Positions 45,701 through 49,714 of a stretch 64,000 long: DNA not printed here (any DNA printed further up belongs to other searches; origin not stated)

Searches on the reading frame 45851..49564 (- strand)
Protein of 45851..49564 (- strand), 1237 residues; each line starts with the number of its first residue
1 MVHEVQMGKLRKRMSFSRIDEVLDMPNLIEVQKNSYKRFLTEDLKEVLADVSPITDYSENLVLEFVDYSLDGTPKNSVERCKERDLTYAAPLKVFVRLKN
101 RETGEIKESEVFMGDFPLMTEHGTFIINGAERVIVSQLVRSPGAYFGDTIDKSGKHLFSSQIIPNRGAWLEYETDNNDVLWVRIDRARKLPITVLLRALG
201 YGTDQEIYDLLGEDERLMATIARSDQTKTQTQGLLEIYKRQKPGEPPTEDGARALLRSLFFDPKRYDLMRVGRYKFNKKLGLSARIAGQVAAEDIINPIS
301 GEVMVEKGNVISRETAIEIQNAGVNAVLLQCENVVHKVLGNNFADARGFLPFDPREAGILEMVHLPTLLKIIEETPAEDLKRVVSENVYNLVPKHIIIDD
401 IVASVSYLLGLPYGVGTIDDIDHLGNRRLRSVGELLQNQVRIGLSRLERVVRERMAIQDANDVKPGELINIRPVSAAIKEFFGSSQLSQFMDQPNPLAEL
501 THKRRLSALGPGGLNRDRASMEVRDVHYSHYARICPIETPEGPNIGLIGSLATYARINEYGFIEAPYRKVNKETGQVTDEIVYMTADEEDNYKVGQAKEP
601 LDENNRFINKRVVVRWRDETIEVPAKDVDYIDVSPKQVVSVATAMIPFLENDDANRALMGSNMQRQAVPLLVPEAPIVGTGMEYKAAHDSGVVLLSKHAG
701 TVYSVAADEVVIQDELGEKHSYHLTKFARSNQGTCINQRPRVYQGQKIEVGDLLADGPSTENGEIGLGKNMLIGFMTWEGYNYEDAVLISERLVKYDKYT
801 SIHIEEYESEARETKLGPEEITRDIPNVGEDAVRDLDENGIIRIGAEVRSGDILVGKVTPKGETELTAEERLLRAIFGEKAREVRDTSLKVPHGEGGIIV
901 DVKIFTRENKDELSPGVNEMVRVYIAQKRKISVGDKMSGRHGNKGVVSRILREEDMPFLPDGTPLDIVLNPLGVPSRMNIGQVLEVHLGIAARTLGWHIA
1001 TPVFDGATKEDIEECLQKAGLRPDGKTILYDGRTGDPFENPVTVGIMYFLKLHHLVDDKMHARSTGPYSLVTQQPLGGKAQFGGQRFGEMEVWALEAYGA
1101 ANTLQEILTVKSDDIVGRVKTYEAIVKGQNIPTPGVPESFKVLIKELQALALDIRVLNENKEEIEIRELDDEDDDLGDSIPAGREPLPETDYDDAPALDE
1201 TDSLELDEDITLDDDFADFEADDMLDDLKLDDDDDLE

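Call 6: search_protein_families(library=pfam, proteins=[window:45851-49564:-])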
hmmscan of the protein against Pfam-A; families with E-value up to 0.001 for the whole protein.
window:45851-49564:- (1237 aa): 6 families
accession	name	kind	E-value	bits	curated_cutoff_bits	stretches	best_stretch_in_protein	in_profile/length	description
PF00562.33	RNA_pol_Rpb2_6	-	1e-138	463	23.4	1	696-1081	2-373/373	RNA polymerase Rpb2, domain 6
PF04561.19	RNA_pol_Rpb2_2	-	1.8e-33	116.3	21.7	2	140-287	1-152/190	RNA polymerase Rpb2, domain 2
PF04560.25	RNA_pol_Rpb2_7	-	1.9e-28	99.1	32.1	1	1083-1158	1-86/87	RNA polymerase Rpb2, domain 7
PF04565.21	RNA_pol_Rpb2_3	-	2.3e-27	95.4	21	1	489-557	1-68/68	RNA polymerase Rpb2, domain 3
PF10385.14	RNA_pol_Rpb2_45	-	6.5e-26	90.6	28.2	1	567-634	1-66/66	RNA polymerase beta subunit external 1 domain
PF04563.20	RNA_pol_Rpb2_1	-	4.2e-20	72.6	28.2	1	28-475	2-202/203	RNA polymerase beta subunit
